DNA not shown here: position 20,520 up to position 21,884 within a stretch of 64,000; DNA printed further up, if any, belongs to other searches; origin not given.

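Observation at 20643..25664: Overlap-coupled five-gene operon joins an alarmone synthetase/hydrolase pair to a kinase and a partner-switching module with no sigma factor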

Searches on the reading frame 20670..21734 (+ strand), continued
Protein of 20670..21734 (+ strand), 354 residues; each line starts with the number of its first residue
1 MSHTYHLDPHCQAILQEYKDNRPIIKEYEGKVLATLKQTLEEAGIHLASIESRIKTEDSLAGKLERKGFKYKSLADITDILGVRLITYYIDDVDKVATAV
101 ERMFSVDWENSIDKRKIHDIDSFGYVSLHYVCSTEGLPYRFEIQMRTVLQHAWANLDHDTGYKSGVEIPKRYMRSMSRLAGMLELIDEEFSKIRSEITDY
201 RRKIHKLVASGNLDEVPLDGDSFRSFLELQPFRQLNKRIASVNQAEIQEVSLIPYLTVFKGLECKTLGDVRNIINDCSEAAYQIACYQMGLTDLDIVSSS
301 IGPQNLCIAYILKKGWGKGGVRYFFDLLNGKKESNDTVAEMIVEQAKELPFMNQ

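Call 21: search_solved_structures(query=window:20670-21734:+, max_evalue=1, show_alignments=2)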
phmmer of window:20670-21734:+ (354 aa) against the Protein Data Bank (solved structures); distinct sequences matched with E-value up to 1: 8.
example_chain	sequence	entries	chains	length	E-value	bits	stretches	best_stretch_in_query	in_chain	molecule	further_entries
5ded_D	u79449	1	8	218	4.8e-14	55.6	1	3-201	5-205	GTP pyrophosphokinase YjbM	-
5dec_A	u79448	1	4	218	6.2e-14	55.2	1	3-201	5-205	GTP pyrophosphokinase YjbM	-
2be3_A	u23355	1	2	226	6.7e-14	55.1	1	47-201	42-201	GTP pyrophosphokinase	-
5f2v_V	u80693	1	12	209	1e-13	54.5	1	46-201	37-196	GTP pyrophosphokinase YjbM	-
3l9d_A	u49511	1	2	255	5.1e-12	48.9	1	48-200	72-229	Putative GTP pyrophosphokinase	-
6ewz_A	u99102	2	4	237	5.1e-12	48.9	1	49-202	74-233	GTP pyrophosphokinase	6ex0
6fgj_A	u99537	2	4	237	1.7e-11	47.2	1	49-199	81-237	GTP pyrophosphokinase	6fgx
6fgk_A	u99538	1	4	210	2e-11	47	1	49-197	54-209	GTP pyrophosphokinase YwaC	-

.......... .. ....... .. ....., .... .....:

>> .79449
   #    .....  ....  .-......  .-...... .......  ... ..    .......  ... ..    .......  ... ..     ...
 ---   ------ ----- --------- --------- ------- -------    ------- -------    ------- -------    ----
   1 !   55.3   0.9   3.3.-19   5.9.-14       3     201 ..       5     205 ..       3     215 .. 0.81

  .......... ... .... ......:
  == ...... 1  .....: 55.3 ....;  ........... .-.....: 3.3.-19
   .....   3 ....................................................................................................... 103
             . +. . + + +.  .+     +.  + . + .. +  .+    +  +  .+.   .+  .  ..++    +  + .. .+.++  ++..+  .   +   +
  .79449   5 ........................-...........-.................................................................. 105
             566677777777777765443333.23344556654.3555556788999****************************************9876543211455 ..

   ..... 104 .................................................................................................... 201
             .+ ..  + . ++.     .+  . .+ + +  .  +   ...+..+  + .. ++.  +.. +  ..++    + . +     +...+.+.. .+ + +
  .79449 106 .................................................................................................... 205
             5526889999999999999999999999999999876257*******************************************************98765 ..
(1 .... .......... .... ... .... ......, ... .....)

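Call 25: search_protein_families(library=padloc, proteins=[window:20670-21734:+], max_evalue=0.001)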
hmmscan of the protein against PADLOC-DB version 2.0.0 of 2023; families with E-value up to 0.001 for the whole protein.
window:20670-21734:+ (354 aa): 1 family
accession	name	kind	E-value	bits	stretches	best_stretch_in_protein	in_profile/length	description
PDLC04999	PDC-S33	-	5.8e-16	56.8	1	32-154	51-175/349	-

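Call 30: search_protein_representatives(protein=window:20670-21734:+)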
Query: 354 residues. Proteins with E-value up to 0.001 (for the whole library): 8066; up to 1e-10: 4496; up to 1e-30: 1056. The best 150 are listed.
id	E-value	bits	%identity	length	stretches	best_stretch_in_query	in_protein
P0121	1.4e-103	363.2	48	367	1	4-354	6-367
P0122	9.9e-103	360.3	49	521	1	4-352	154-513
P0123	2.8e-97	342.4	59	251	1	7-253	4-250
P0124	7.1e-90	318.1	56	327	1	15-280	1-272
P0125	6.8e-85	301.7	47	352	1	13-329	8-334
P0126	3.1e-84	299.5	57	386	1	5-247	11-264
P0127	1.7e-83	297.1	63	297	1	15-242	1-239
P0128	2.0e-80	287.0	57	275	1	6-242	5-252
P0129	3.4e-78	279.7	48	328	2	114-353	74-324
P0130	5.8e-77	275.6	57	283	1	7-219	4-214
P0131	1.5e-75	271.0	51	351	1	6-263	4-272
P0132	1.1e-74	268.1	51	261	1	103-349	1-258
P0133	2.4e-74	267.0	41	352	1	8-330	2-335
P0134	1.2e-73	264.7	54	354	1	115-353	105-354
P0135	5.7e-73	262.5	65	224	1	7-178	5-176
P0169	2.7e-51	191.2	36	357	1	10-293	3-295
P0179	7.4e-50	186.5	37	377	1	13-348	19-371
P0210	4.2e-47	177.4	33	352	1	14-347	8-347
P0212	4.6e-47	177.3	37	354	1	13-343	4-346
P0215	1.0e-46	176.2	36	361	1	12-342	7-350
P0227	2.9e-46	174.7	42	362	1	11-251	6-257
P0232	5.1e-46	173.9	43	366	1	12-242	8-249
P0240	8.3e-46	173.2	36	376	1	15-285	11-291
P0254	2.1e-45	171.9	36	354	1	30-348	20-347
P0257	3.0e-45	171.4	35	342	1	15-329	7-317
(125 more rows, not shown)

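Call 32: find_homologous_proteins(query=A2, max_evalue=1e-10)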
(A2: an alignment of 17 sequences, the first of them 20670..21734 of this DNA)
Query A2 (17 sequences) (354 aa, profile of the alignment): 7735 proteins with E <= 1e-10 among 8000 candidates; the best 120 are listed.
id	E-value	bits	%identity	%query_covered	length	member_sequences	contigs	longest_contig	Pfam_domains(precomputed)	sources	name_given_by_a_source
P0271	3.6e-137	476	-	-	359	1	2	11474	PF04607.24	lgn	-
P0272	6.0e-137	475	-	-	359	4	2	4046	PF04607.24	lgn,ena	-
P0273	1.4e-136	474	-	-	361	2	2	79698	PF04607.24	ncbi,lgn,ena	-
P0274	7.9e-136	471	-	-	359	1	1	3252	PF04607.24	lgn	-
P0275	2.5e-135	469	-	-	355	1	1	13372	PF04607.24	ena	-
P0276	7.5e-135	468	-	-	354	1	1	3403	PF04607.24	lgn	-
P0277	2.4e-134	466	-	-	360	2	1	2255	PF04607.24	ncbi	-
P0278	2.2e-133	463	-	-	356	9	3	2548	PF04607.24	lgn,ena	-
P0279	4.5e-133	462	-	-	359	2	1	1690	PF04607.24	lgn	-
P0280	1.1e-132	461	-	-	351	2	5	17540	PF04607.24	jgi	jgi:ppGpp synthetase/RelA/SpoT-type nucleotidyltranferase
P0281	1.1e-132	461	-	-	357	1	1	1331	PF04607.24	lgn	-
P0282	2.1e-132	460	-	-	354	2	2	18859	PF04607.24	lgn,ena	-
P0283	2.5e-132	460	-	-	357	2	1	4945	PF04607.24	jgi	jgi:ppGpp synthetase/RelA/SpoT-type nucleotidyltranferase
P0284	3.5e-132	459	-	-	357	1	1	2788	PF04607.24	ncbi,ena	-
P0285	4.4e-132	459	-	-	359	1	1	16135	PF04607.24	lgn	-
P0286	4.5e-132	459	-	-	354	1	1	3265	PF04607.24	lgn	-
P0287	5.2e-132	459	-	-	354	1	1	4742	PF04607.24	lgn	-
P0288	6.6e-132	458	-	-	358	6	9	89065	PF04607.24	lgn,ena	-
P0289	1.5e-131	457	-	-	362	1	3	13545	PF04607.24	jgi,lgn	jgi:ppGpp synthetase/RelA/SpoT-type nucleotidyltranferase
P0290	1.7e-131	457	-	-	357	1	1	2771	PF04607.24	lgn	-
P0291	1.8e-131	457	-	-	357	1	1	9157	PF04607.24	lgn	-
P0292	2.4e-131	456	-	-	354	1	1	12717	PF04607.24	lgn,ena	-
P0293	5.0e-131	455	-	-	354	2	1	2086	PF04607.24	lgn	-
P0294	9.6e-131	454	-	-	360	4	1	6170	PF04607.24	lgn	-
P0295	1.0e-130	454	-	-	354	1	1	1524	PF04607.24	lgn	-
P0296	1.7e-130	454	-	-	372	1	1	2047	PF04607.24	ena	-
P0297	1.7e-130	454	-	-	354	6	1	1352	PF04607.24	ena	-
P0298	3.0e-130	453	56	99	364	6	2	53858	PF04607.24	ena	-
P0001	3.3e-130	453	99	100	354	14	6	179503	PF04607.24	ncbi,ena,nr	ncbi:MAG: hypothetical protein J5604_05345 [Bacteroidales bacterium]|nr:hypothetical protein [Bacter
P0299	3.4e-130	453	-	-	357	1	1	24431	PF04607.24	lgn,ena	-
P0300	3.7e-130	452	-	-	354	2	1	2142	PF04607.24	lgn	-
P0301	4.1e-130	452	52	100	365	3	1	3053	PF04607.24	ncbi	-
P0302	5.0e-130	452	52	99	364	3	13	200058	PF04607.24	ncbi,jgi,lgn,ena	jgi:Uncharacterized protein conserved in bacteria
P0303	5.2e-130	452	-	-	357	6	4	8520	PF04607.24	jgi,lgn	jgi:ppGpp synthetase/RelA/SpoT-type nucleotidyltranferase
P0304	7.4e-130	451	-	-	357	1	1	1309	PF04607.24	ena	-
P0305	1.0e-129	451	-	-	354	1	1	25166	PF04607.24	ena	-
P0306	1.1e-129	451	-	-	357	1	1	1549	PF04607.24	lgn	-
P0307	1.2e-129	451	-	-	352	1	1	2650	PF04607.24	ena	-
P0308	1.3e-129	451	53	99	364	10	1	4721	PF04607.24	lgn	-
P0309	1.5e-129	450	-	-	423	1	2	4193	PF04607.24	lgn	-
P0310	1.7e-129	450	-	-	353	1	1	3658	PF04607.24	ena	-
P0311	1.8e-129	450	53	99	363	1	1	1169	PF04607.24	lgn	-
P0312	2.3e-129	450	-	-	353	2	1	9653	PF04607.24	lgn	-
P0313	2.5e-129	450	52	99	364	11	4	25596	PF04607.24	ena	-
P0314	2.5e-129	450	-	-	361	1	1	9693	PF04607.24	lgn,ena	-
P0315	2.9e-129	449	-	-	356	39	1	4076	PF04607.24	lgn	-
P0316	3.4e-129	449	-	-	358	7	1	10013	PF04607.24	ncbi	-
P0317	3.6e-129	449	-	-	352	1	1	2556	PF04607.24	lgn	-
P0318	4.3e-129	449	-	-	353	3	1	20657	PF04607.24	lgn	-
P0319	5.1e-129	449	-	-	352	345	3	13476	PF04607.24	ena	-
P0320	6.6e-129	448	-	-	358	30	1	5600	PF04607.24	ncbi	-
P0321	6.7e-129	448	-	-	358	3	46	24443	PF04607.24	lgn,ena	-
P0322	6.7e-129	448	-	-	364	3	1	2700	PF04607.24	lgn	-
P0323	7.4e-129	448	-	-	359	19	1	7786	PF04607.24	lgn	-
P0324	8.0e-129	448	-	-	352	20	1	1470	PF04607.24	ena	-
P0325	9.8e-129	448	-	-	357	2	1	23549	PF04607.24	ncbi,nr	ncbi:MAG: hypothetical protein PUC05_01810 [Firmicutes bacterium]|nr:hypothetical protein [Bacillota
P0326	1.1e-128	448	-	-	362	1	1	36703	PF04607.24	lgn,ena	-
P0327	1.3e-128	447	-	-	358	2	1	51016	PF04607.24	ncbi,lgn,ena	-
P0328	1.4e-128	447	-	-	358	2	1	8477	PF04607.24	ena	-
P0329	1.5e-128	447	-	-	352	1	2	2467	PF04607.24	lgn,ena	-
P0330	1.6e-128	447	60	98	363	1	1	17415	PF04607.24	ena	-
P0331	1.6e-128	447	53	99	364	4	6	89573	PF04607.24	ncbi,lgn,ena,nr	ncbi:MAG: hypothetical protein IJV44_11630 [Prevotella sp.]|nr:hypothetical protein [Prevotella sp.]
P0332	1.7e-128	447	-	-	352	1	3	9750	PF04607.24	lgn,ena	-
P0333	1.8e-128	447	-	-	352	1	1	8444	PF04607.24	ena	-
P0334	1.9e-128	447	-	-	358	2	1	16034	PF04607.24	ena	-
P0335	1.9e-128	447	53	99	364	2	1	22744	PF04607.24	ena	-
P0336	1.9e-128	447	-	-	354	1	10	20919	PF04607.24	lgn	-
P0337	2.2e-128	447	-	-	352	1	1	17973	PF04607.24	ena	-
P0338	2.2e-128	447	-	-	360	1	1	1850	PF04607.24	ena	-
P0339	2.4e-128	447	61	99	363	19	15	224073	PF04607.24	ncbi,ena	-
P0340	2.5e-128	446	60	98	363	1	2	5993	PF04607.24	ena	-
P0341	2.9e-128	446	-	-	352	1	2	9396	PF04607.24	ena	-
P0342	3.2e-128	446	53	99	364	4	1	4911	PF04607.24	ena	-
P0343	4.9e-128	445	62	98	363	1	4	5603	PF04607.24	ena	-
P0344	4.9e-128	445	-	-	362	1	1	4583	PF04607.24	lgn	-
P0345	5.4e-128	445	-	-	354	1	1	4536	PF04607.24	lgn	-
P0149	6.0e-128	445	-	-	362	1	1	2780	PF04607.24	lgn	-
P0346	6.8e-128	445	-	-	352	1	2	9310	PF04607.24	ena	-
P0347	7.2e-128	445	52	98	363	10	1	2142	PF04607.24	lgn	-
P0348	7.4e-128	445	52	99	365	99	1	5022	PF04607.24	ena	-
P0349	7.7e-128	445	-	-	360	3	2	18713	PF04607.24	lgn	-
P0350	9.1e-128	445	52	99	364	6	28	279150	PF04607.24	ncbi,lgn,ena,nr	ncbi:MAG: hypothetical protein IJ548_08450 [Paludibacteraceae bacterium]|nr:hypothetical protein [Pr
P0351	1.1e-127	444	-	-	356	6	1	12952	PF04607.24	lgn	-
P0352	1.1e-127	444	52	99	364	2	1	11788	PF04607.24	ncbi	-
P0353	1.2e-127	444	-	-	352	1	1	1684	PF04607.24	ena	-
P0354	1.3e-127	444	61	99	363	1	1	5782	PF04607.24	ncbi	-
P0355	1.4e-127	444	52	99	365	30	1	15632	PF04607.24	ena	-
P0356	1.4e-127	444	-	-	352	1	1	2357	PF04607.24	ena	-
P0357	1.4e-127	444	63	100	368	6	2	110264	PF04607.24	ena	-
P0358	1.5e-127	444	-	-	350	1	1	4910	PF04607.24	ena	-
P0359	1.5e-127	444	61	98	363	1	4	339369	PF04607.24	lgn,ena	-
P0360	1.6e-127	444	60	98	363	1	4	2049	PF04607.24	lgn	-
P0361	2.0e-127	443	52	99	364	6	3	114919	PF04607.24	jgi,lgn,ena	-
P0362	2.1e-127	443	-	-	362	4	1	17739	PF04607.24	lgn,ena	-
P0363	2.3e-127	443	-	-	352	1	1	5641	PF04607.24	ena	-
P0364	2.4e-127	443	-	-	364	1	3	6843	PF04607.24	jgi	-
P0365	2.4e-127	443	58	99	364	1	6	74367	PF04607.24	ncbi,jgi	jgi:ppGpp synthetase/RelA/SpoT-type nucleotidyltranferase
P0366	2.4e-127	443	-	-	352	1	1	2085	PF04607.24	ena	-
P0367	2.5e-127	443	52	97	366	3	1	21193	PF04607.24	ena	-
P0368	2.6e-127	443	-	-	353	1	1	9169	PF04607.24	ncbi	-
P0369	2.6e-127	443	-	-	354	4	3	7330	PF04607.24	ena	-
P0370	2.6e-127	443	-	-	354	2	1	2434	PF04607.24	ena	-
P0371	2.7e-127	443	-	-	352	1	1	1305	PF04607.24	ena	-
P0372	2.8e-127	443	-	-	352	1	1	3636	PF04607.24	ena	-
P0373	3.1e-127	443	-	-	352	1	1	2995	PF04607.24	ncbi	-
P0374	3.3e-127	443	52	99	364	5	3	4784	PF04607.24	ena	-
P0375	3.4e-127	443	-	-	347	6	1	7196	PF04607.24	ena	-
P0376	3.4e-127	443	52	98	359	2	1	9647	PF04607.24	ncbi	-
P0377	3.4e-127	443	-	-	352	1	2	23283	PF04607.24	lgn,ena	-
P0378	3.5e-127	443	61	98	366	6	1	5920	PF04607.24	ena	-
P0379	3.5e-127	443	51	98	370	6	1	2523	PF04607.24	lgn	-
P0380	3.5e-127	443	52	98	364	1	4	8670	PF04607.24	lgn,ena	-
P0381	3.5e-127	443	-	-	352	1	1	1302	PF04607.24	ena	-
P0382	3.6e-127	443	-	-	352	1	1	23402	PF04607.24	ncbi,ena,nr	ncbi:MAG: (p)ppGpp synthetase [Clostridia bacterium]|nr:(p)ppGpp synthetase [Clostridia bacterium]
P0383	3.7e-127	443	-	-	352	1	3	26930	PF04607.24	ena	-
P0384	3.7e-127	443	-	-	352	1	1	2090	PF04607.24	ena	-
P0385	3.8e-127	443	55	98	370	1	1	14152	PF04607.24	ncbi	-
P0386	3.9e-127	443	59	100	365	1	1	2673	PF04607.24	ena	-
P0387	3.9e-127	443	61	98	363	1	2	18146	PF04607.24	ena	-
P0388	4.1e-127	442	62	98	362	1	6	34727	PF04607.24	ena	-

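Call 33: find_encoding_contigs(protein=P0302, flank=9000, max_places=3)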
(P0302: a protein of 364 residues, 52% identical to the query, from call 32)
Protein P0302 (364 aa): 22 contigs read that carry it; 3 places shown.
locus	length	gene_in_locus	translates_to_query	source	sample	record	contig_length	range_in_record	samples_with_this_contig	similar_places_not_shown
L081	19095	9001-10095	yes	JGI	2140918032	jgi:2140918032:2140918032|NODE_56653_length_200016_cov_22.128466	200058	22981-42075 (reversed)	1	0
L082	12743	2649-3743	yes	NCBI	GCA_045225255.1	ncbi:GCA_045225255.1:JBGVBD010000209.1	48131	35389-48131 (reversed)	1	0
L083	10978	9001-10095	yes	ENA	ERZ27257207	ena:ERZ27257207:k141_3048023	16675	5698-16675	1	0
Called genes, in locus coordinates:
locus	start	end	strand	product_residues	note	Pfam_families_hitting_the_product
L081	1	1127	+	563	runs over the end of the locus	PF06826:Asp-Al_Ex, PF02080:TrkA_C, PF06826:Asp-Al_Ex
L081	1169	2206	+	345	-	PF04277:OAD_gamma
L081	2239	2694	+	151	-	PF25984:BSH_YknX (faint), PF25919:BSH_CusB (faint), PF00364:Biotin_lipoyl, PF25973:BSH_CzcB (faint)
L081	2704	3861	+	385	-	PF03977:OAD_beta, PF01758:SBF (weak)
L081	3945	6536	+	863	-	-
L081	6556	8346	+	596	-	PF03600:CitMHS, PF02080:TrkA_C (faint), PF03600:CitMHS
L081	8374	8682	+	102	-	PF01740:STAS, PF13466:STAS_2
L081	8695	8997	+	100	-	PF01740:STAS, PF13466:STAS_2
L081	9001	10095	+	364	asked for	PF04607:RelA_SpoT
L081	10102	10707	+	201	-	PF00196:GerE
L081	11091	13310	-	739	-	PF13802:Gal_mutarotas_2, PF01055:Glyco_hydro_31_2nd, PF21365:Glyco_hydro_31_3rd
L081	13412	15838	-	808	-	PF02837:Glyco_hydro_2_N, PF22666:Glyco_hydro_2_N2 (weak), PF00703:Glyco_hydro_2, PF02836:Glyco_hydro_2_C, PF16355:DUF4982, PF18565:Glyco_hydro2_C5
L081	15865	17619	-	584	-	PF07719:TPR_2 (faint), PF00512:HisKA, PF02518:HATPase_c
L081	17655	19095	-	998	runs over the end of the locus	PF13802:Gal_mutarotas_2, PF01055:Glyco_hydro_31_2nd, PF21365:Glyco_hydro_31_3rd, PF17137:DUF5110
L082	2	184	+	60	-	?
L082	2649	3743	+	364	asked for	PF04607:RelA_SpoT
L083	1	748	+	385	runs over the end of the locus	PF03977:OAD_beta, PF01758:SBF (weak)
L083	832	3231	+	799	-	PF02743:dCache_1, PF22673:MCP-like_PDC_1, PF00672:HAMP, PF07228:SpoIIE, PF13581:HATPase_c_2, PF02518:HATPase_c (weak)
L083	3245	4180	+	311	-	PF13379:NMT1_2 (faint), PF09084:NMT1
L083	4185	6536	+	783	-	PF02743:dCache_1, PF22673:MCP-like_PDC_1, PF00672:HAMP, PF07228:SpoIIE, PF13581:HATPase_c_2, PF02518:HATPase_c (weak)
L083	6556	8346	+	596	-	PF03600:CitMHS, PF02080:TrkA_C (faint), PF03600:CitMHS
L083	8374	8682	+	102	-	PF01740:STAS, PF13466:STAS_2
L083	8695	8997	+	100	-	PF01740:STAS, PF13466:STAS_2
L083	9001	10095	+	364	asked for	PF04607:RelA_SpoT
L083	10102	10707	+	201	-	PF00196:GerE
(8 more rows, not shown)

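Call 34: find_encoding_contigs(protein=P0339, flank=9000, max_places=3)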
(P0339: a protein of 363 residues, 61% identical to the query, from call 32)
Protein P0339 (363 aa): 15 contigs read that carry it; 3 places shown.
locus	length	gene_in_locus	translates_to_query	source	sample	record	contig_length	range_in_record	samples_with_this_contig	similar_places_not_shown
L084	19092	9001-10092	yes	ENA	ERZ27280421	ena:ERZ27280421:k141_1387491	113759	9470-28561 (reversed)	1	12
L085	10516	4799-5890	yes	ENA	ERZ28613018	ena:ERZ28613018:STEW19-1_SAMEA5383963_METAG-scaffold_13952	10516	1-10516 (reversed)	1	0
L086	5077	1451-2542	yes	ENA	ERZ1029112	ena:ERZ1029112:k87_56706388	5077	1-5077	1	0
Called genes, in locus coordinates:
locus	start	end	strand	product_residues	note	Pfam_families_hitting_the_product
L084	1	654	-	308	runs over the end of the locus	PF08522:BT_3987-like_N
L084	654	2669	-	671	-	PF14322:SusD-like_3, PF07980:SusD_RagB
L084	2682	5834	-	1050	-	PF13620:CarboxypepD_reg, PF13715:CarbopepD_reg_2, PF07715:Plug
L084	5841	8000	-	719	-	PF14508:GH97_N, PF10566:Glyco_hydro_97, PF14509:GH97_C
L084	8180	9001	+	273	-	-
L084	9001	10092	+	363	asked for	PF04607:RelA_SpoT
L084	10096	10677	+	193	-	PF13328:HD_4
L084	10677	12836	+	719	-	PF02743:dCache_1, PF22673:MCP-like_PDC_1, PF07228:SpoIIE, PF13581:HATPase_c_2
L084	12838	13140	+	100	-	PF01740:STAS, PF13466:STAS_2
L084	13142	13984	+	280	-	PF01636:APH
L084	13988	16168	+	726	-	PF12437:GSIII_N, PF00120:Gln-synt_C, PF18318:Gln-synt_C-ter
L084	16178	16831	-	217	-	PF00072:Response_reg, PF00196:GerE, PF08281:Sigma70_r4_2 (weak)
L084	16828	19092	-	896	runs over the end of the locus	PF07494:Reg_prop (weak), PF08450:SGL (faint), PF00512:HisKA, PF02518:HATPase_c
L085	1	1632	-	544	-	?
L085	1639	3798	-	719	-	PF14508:GH97_N, PF10566:Glyco_hydro_97, PF14509:GH97_C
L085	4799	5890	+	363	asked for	PF04607:RelA_SpoT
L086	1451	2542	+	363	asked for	PF04607:RelA_SpoT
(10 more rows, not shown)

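Call 35: find_encoding_contigs(protein=P0273, flank=9000, max_places=3)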
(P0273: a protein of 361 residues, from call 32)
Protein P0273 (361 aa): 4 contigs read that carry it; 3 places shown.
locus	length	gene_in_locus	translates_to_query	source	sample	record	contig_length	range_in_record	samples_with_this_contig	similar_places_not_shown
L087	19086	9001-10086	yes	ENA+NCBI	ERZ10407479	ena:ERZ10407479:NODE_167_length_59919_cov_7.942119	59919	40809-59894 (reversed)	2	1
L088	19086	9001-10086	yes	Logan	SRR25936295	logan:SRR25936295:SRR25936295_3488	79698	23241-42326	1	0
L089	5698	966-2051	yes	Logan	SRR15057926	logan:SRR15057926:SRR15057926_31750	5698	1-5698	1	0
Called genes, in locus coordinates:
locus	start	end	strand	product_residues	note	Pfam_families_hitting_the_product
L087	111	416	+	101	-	PF13354:Beta-lactamase2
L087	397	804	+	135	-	-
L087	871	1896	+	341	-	PF00291:PALP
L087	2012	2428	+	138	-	-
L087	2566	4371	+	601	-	PF06580:His_kinase, PF02518:HATPase_c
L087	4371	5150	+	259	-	PF00072:Response_reg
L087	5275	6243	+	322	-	PF00892:EamA (weak)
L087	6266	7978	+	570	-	PF01554:MatE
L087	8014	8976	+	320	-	-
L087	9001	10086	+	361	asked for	PF04607:RelA_SpoT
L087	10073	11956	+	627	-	PF13328:HD_4, PF01979:Amidohydro_1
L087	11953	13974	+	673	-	PF07228:SpoIIE, PF13581:HATPase_c_2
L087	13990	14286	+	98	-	PF01740:STAS, PF13466:STAS_2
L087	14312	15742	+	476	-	PF00989:PAS (weak), PF08448:PAS_4 (faint), PF00211:Guanylate_cyc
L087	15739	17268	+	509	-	PF00497:SBP_bac_3, PF10613:Lig_chan-Glu_bd (weak), PF00528:BPD_transp_1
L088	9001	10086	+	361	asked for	PF04607:RelA_SpoT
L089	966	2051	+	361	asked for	PF04607:RelA_SpoT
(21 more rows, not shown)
